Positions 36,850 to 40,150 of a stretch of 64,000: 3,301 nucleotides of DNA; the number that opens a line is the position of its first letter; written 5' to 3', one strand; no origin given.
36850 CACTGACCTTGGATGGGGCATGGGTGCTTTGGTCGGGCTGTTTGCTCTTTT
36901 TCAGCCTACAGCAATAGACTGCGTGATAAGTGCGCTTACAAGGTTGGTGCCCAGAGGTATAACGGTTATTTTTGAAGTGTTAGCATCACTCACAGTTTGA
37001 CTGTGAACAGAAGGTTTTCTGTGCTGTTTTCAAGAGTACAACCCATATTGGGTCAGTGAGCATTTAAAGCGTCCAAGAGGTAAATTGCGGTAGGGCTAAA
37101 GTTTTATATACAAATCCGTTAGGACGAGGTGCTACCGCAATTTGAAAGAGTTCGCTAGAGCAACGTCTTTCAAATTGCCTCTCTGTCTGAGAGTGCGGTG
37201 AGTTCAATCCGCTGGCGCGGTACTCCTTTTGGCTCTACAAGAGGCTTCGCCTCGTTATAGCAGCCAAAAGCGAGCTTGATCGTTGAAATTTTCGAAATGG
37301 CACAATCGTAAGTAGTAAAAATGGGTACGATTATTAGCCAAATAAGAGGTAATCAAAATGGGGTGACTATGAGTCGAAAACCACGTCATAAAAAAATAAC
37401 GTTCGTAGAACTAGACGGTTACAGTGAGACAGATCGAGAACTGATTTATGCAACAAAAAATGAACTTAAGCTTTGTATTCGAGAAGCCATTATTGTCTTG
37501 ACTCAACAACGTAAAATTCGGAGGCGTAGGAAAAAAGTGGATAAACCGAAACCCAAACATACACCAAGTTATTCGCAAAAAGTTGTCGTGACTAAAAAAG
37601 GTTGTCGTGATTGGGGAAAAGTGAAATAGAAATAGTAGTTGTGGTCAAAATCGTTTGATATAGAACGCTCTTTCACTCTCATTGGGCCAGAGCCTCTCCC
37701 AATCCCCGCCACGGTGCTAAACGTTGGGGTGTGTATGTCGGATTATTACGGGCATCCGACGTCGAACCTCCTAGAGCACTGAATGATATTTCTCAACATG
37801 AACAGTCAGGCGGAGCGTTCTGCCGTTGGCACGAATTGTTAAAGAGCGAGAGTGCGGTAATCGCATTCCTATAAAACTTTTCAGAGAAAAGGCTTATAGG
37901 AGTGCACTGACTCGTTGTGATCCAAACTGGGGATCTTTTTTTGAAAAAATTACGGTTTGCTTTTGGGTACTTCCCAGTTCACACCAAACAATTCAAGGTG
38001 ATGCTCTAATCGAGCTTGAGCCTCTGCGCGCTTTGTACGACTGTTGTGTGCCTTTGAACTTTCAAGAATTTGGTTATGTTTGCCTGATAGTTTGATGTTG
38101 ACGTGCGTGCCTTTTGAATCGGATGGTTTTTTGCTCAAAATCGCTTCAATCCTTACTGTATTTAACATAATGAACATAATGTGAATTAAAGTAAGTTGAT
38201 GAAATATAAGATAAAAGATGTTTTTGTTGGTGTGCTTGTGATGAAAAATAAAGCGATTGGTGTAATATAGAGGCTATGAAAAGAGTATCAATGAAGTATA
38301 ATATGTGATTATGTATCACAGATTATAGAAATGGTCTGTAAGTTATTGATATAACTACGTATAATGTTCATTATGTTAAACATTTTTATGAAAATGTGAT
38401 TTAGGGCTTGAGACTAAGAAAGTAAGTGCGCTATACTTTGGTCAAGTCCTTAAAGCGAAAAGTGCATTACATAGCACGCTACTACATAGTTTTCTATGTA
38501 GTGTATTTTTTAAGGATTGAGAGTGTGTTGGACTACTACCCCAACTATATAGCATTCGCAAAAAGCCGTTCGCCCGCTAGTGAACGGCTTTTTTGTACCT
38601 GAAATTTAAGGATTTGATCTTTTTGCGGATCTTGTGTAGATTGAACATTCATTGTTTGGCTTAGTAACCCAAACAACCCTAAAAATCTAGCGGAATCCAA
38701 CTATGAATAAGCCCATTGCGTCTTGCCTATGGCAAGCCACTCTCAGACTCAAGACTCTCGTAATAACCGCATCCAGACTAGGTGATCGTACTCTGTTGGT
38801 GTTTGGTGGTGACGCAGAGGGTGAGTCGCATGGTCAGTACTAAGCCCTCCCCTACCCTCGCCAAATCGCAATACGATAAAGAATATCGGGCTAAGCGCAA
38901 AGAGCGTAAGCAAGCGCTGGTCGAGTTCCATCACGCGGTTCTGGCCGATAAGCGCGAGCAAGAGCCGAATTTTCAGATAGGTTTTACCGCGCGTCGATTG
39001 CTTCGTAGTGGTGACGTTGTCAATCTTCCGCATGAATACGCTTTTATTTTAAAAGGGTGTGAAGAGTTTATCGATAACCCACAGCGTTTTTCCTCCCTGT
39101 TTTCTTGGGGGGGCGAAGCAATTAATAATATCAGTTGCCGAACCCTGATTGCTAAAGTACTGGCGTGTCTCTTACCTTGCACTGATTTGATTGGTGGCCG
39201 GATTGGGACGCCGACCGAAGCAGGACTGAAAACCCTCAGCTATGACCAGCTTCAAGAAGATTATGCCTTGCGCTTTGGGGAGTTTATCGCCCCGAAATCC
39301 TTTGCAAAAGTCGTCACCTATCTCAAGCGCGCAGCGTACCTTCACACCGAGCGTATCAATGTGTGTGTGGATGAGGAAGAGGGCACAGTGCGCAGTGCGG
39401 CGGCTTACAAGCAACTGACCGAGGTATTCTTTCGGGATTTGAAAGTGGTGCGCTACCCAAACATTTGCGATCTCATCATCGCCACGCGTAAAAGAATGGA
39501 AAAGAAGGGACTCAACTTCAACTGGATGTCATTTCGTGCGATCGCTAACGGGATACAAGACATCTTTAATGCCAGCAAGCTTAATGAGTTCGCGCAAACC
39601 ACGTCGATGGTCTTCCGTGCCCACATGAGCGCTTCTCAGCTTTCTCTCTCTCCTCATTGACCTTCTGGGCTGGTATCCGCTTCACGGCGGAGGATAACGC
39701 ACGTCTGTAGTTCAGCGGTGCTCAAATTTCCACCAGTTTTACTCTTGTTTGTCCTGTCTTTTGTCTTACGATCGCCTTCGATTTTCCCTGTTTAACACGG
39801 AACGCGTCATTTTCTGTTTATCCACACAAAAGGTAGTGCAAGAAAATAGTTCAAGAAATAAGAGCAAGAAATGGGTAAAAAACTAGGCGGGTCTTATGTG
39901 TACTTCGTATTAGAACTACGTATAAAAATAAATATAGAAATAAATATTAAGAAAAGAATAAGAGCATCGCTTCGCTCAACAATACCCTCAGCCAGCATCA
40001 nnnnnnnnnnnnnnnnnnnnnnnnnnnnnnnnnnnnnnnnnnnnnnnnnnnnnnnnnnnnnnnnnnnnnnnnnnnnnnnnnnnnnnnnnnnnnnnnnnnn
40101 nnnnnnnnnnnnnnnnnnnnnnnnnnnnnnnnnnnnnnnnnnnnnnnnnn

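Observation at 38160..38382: Inverted pair of XerCD/dif-like sites with identical central hexamers, 167 bp apart, upstream of repA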

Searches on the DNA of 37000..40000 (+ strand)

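Call 4: search_dna_similar(query=window:37000-40000:+, collection=plasmids, mode=near, max_rows=30)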
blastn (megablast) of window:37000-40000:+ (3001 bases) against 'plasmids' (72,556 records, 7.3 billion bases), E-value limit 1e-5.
Records with a match: 87; places in all: 115; records where one place covers at least 80% of the query: 3.
Best place of each record, by identity: >=99% 1; 95-99% 4; 90-95% 8; 80-90% 64; 60-80% 10.
By first word of the organism name: Vibrio 70; Shewanella 10; Photobacterium 5; Aliivibrio 2.
By predicted mobility (MOB-suite, as given by PLSDB): conjugative 34; mobilizable 32; non-mobilizable 21.
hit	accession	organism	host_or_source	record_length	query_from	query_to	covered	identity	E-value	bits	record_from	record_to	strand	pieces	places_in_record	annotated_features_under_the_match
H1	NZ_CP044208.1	Vibrio vulnificus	Homo sapiens,blood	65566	1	3001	94%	100.0%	0e+0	5200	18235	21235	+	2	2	hypothetical protein (x3) | TraY domain-containing protein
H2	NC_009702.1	Vibrio vulnificus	diseased eel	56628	135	3001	96%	89.3%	0e+0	3583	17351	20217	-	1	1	hypothetical protein (x2) | TraY domain-containing protein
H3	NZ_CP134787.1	Vibrio vulnificus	Anguilla bicolor,cell culture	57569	286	3001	91%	89.5%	0e+0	3434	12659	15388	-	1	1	hypothetical protein (x3) | TraY domain-containing protein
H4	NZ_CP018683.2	Vibrio harveyi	Trachinotus ovatus,liver of diseased ...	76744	1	2510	71%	83.0%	0e+0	1922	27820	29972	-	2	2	hypothetical protein (x2) | TraY domain-containing protein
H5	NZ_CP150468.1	Vibrio harveyi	-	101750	1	2510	71%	81.9%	0e+0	1778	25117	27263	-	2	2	hypothetical protein | TraY domain-containing protein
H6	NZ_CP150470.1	Vibrio harveyi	-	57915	1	2510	71%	80.4%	0e+0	1599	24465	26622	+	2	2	hypothetical protein | TraY domain-containing protein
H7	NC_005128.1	Vibrio vulnificus YJ016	-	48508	1459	3001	51%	94.4%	0e+0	2372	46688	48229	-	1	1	hypothetical protein (x2)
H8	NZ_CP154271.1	Vibrio harveyi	large yellow croaker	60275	83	2509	57%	78.0%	1e-126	1030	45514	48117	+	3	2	hypothetical protein | helix-turn-helix transcriptional regulator | TraY domain-containing protein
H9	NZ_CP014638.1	Vibrio vulnificus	Anguilla anguilla,whole organism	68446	1459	3001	51%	86.4%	0e+0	1683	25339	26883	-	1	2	hypothetical protein (x2)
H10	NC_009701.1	Vibrio vulnificus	-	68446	1459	3001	51%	86.4%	0e+0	1683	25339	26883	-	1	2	hypothetical protein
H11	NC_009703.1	Vibrio vulnificus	diseased eel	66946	1459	3001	51%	86.4%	0e+0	1683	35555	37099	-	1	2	hypothetical protein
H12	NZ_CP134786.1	Vibrio vulnificus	Anguilla bicolor,cell culture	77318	1459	3001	51%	86.4%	0e+0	1683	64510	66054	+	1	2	hypothetical protein (x2)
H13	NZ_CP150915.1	Vibrio parahaemolyticus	Penaeus vannamei,cell culture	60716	1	1859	49%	87.4%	0e+0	1704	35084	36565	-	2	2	TraY domain-containing protein | hypothetical protein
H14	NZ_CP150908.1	Vibrio parahaemolyticus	-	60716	1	1859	49%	87.4%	0e+0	1704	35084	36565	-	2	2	TraY domain-containing protein | hypothetical protein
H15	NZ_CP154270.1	Vibrio harveyi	large yellow croaker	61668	1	1859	49%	85.3%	0e+0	1518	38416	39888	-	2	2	TraY domain-containing protein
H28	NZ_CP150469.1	Vibrio harveyi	-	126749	83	1828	19%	81.8%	5e-80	466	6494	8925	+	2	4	LexA family transcriptional regulator | hypothetical protein (x2) | TraY domain-containing protein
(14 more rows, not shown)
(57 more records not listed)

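Call 5: get_annotated_region(hit=H1, flank=6000)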
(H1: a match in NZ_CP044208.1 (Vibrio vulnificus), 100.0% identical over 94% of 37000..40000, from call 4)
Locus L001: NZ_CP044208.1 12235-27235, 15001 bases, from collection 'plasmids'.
description: Vibrio vulnificus strain Vv180806 plasmid pVv180806, complete sequence
organism: Vibrio vulnificus (NCBI taxid 672)
taxonomy: Bacteria; Pseudomonadota; Gammaproteobacteria; Vibrionales; Vibrionaceae; Vibrio; Vibrio vulnificus
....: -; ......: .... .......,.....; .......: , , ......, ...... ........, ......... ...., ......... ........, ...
typing (MOB-suite, as given by PLSDB): conjugative; relaxase MOBF; mating-pair formation MPF_F
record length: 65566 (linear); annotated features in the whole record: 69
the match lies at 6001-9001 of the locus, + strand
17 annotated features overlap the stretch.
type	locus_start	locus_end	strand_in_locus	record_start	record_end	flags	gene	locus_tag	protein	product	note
CDS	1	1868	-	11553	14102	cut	traC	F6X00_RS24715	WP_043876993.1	type IV secretion system protein TraC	-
CDS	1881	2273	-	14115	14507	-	traV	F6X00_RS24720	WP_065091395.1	type IV conjugative transfer system lipoprotein TraV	-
CDS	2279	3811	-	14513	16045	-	-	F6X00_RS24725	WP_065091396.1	TrbI/VirB10 family protein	-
CDS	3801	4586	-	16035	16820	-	traK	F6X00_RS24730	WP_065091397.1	type-F conjugative transfer system secretin TraK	-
CDS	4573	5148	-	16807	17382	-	traE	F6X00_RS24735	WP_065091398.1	type IV conjugative transfer system protein TraE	-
CDS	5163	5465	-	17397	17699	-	traL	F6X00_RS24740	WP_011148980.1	type IV conjugative transfer system protein TraL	-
CDS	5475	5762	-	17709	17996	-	traA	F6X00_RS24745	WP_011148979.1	type IV conjugative transfer system pilin TraA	-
CDS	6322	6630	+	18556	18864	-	-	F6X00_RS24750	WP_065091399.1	hypothetical protein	-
CDS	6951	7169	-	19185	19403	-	-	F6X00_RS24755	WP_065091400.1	TraY domain-containing protein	-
CDS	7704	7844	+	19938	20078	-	-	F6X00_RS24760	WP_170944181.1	hypothetical protein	-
CDS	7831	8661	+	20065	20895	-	-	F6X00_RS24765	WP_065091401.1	hypothetical protein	-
CDS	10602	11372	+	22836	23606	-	-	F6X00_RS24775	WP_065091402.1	ParA family protein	-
CDS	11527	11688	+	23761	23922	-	-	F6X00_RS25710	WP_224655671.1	hypothetical protein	-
CDS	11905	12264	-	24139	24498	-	-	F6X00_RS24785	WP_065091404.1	hypothetical protein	-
CDS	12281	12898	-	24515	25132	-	-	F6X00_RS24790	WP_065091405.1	recombinase family protein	GO:0006310 - DNA recombination [Evidence IEA]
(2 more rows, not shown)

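Call 10: search_dna_similar(query=window:38188-38353:+, collection=plasmids, mode=distant, max_rows=60, max_evalue=0.001)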
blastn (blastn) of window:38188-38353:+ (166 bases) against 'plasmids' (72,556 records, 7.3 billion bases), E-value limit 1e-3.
Records with a match: 16; places in all: 20; records where one place covers at least 80% of the query: 7.
Best place of each record, by identity: >=99% 1; 80-90% 11; 60-80% 4.
By first word of the organism name: Vibrio 16.
By predicted mobility (MOB-suite, as given by PLSDB): conjugative 15; mobilizable 1.
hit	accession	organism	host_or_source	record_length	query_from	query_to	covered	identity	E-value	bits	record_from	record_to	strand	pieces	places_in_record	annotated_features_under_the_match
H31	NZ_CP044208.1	Vibrio vulnificus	Homo sapiens,blood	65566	1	166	100%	100.0%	3e-79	300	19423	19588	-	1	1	none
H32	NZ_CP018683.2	Vibrio harveyi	Trachinotus ovatus,liver of diseased ...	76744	13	166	93%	85.8%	3e-41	174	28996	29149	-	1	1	none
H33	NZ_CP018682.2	Vibrio harveyi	Trachinotus ovatus,liver of diseased ...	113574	21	166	88%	86.2%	9e-42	177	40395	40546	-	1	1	none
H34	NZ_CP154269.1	Vibrio harveyi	large yellow croaker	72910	21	166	88%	85.5%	1e-40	172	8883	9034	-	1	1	none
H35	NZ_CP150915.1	Vibrio parahaemolyticus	Penaeus vannamei,cell culture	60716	27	166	84%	88.7%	7e-43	179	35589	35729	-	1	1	none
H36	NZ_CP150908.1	Vibrio parahaemolyticus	-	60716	27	166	84%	88.7%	7e-43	179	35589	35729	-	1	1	none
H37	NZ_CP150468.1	Vibrio harveyi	-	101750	41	166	76%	88.9%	2e-38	165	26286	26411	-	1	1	none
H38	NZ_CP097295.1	Vibrio sp. J383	Atlantic salmon,Tissue sample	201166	31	166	82%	79.4%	6e-25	121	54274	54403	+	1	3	none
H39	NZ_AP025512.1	Vibrio tasmaniensis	-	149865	51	165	69%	80.9%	1e-21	109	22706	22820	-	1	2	none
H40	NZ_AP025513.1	Vibrio tasmaniensis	-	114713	57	166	66%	77.3%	1e-14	87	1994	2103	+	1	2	none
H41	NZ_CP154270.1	Vibrio harveyi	large yellow croaker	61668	66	165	60%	85.0%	9e-23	113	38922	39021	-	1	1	none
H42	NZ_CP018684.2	Vibrio harveyi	Trachinotus ovatus,liver of diseased ...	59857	77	166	54%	86.7%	1e-21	109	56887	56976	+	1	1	none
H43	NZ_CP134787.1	Vibrio vulnificus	Anguilla bicolor,cell culture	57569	91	166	46%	79.2%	5e-7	61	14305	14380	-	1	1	none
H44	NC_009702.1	Vibrio vulnificus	diseased eel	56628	91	163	44%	79.7%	2e-6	60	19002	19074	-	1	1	none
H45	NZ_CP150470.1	Vibrio harveyi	-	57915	107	148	25%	85.7%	9e-4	50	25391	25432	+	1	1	none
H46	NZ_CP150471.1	Vibrio harveyi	Lateolabrax maculatus,cell culture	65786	107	148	25%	85.7%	9e-4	50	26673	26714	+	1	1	none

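Call 11: get_annotated_region(hit=H32, flank=1500)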
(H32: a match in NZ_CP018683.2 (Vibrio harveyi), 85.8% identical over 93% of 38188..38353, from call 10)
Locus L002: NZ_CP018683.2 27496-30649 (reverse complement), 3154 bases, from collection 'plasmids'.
description: Vibrio harveyi strain QT520 plasmid p2, complete sequence
organism: Vibrio harveyi (NCBI taxid 669)
taxonomy: Bacteria; Pseudomonadota; Gammaproteobacteria; Vibrionales; Vibrionaceae; Vibrio; Vibrio harveyi
host: -; source: Trachinotus ovatus,liver of diseased deep sea cage-cultured grouper; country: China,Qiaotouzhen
typing (MOB-suite, as given by PLSDB): conjugative; replicon rep_cluster_1500; relaxase MOBF; mating-pair formation MPF_F
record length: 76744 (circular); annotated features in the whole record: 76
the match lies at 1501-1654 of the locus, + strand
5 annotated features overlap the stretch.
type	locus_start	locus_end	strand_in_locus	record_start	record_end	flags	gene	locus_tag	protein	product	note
CDS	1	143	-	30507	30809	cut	traL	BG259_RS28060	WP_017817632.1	type IV conjugative transfer system protein TraL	-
CDS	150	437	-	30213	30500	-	traA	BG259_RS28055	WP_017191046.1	type IV conjugative transfer system pilin TraA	-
CDS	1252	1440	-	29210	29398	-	-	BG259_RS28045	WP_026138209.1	TraY domain-containing protein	-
CDS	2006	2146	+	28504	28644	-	-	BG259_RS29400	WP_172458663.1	hypothetical protein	-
CDS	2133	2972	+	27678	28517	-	-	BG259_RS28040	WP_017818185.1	hypothetical protein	-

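Call 12: get_annotated_region(hit=H33, flank=1500)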
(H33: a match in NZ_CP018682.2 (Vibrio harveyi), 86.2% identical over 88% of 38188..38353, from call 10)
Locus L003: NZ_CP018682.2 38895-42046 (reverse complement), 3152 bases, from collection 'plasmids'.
description: Vibrio harveyi strain QT520 plasmid p1, complete sequence
organism: Vibrio harveyi (NCBI taxid 669)
taxonomy: Bacteria; Pseudomonadota; Gammaproteobacteria; Vibrionales; Vibrionaceae; Vibrio; Vibrio harveyi
host: -; source: Trachinotus ovatus,liver of diseased deep sea cage-cultured grouper; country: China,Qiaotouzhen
typing (MOB-suite, as given by PLSDB): conjugative; relaxase MOBF; mating-pair formation MPF_F
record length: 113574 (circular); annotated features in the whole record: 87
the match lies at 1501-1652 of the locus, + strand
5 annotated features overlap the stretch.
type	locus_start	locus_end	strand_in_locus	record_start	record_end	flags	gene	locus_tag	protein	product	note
CDS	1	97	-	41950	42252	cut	traL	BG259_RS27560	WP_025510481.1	type IV conjugative transfer system protein TraL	-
CDS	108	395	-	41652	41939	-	traA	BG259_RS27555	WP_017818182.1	type IV conjugative transfer system pilin TraA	-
CDS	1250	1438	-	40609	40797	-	-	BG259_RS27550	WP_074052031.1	TraY domain-containing protein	-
CDS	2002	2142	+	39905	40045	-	-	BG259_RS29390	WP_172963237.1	hypothetical protein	-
CDS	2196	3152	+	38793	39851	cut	-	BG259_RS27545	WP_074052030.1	hypothetical protein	-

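Call 13: get_annotated_region(hit=H35, flank=1500)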
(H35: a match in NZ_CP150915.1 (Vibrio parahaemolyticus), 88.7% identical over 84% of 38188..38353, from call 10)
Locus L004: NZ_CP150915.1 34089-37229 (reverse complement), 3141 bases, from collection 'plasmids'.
description: Vibrio parahaemolyticus strain vp-HL-202008 plasmid pHLE-202008, complete sequence
organism: Vibrio parahaemolyticus (NCBI taxid 670)
taxonomy: Bacteria; Pseudomonadota; Gammaproteobacteria; Vibrionales; Vibrionaceae; Vibrio; Vibrio parahaemolyticus
host: -; source: Penaeus vannamei,cell culture; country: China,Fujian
typing (MOB-suite, as given by PLSDB): conjugative; relaxase MOBF; mating-pair formation MPF_F
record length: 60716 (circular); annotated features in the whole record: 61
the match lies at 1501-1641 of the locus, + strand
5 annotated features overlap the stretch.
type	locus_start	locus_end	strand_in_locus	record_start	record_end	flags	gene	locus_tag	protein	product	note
CDS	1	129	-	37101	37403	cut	traL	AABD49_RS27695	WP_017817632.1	type IV conjugative transfer system protein TraL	-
CDS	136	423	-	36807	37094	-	traA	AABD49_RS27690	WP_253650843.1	type IV conjugative transfer system pilin TraA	-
CDS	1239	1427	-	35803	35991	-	-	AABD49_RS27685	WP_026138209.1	TraY domain-containing protein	-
CDS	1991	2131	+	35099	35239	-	-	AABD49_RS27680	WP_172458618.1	hypothetical protein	-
CDS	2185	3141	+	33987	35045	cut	-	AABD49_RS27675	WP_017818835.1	hypothetical protein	-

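Call 14: get_annotated_region(hit=H38, flank=1500)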
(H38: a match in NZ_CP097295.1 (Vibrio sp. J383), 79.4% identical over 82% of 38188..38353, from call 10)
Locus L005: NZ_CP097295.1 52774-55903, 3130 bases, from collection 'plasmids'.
description: Vibrio sp. J383 plasmid p.J383, complete sequence
organism: Vibrio sp. J383 (NCBI taxid 2942997)
taxonomy: Bacteria; Pseudomonadota; Gammaproteobacteria; Vibrionales; Vibrionaceae; Vibrio; Vibrio sp. J383
host: -; source: Atlantic salmon,Tissue sample; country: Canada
typing (MOB-suite, as given by PLSDB): conjugative; relaxase MOBF; mating-pair formation MPF_F
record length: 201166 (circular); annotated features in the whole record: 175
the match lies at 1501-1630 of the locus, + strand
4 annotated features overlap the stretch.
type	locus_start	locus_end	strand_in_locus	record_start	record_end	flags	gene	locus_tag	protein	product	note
CDS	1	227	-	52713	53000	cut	traA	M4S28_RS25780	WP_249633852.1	type IV conjugative transfer system pilin TraA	-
CDS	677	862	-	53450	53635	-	-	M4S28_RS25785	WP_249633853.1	hypothetical protein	-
CDS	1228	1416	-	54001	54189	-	-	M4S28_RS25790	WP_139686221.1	TraY domain-containing protein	-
CDS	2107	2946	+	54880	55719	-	-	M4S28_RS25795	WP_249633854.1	hypothetical protein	-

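Call 15: get_annotated_region(hit=H44, flank=1500)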
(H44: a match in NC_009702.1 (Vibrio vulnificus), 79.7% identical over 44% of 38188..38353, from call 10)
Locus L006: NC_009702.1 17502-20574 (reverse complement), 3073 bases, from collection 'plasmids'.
description: Vibrio vulnificus plasmid pC4602-1, complete sequence
organism: Vibrio vulnificus (NCBI taxid 672)
taxonomy: Bacteria; Pseudomonadota; Gammaproteobacteria; Vibrionales; Vibrionaceae; Vibrio; Vibrio vulnificus
host: -; source: diseased eel; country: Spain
typing (MOB-suite, as given by PLSDB): conjugative; relaxase MOBF; mating-pair formation MPF_F
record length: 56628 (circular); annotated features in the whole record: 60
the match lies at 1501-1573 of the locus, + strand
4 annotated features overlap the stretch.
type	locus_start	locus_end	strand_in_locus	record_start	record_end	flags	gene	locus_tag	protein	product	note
CDS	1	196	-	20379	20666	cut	traA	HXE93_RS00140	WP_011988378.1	type IV conjugative transfer system pilin TraA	-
CDS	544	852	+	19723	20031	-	-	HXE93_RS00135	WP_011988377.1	hypothetical protein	-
CDS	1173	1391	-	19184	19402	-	-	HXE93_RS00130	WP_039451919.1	TraY domain-containing protein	-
CDS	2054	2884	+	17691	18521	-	-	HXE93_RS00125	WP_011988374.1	hypothetical protein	-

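Call 29: get_annotated_region(hit=H7, flank=3000)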
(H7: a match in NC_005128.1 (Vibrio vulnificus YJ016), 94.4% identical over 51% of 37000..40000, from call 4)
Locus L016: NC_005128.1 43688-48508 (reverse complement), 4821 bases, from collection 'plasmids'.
description: Vibrio vulnificus YJ016 plasmid pYJ016, complete sequence
organism: Vibrio vulnificus YJ016 (NCBI taxid 196600)
taxonomy: Bacteria; Pseudomonadota; Gammaproteobacteria; Vibrionales; Vibrionaceae; Vibrio; Vibrio vulnificus; Vibrio vulnificus YJ016
host: -; source: -; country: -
typing (MOB-suite, as given by PLSDB): conjugative; relaxase MOBF; mating-pair formation MPF_F
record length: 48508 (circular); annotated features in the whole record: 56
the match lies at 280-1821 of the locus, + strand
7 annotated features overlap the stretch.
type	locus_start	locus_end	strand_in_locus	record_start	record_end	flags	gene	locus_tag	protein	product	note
CDS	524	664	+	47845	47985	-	-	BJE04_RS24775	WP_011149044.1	hypothetical protein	-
CDS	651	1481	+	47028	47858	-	-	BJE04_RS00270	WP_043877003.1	hypothetical protein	-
CDS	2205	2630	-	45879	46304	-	-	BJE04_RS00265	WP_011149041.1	type II toxin-antitoxin system HicB family antitoxin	-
CDS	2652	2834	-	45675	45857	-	-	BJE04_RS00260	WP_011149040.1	type II toxin-antitoxin system HicA family toxin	-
CDS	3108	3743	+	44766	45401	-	parA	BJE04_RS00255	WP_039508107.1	ParA family partition ATPase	-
CDS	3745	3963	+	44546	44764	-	-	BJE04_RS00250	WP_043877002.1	hypothetical protein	-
CDS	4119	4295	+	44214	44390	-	-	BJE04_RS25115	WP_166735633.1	hypothetical protein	-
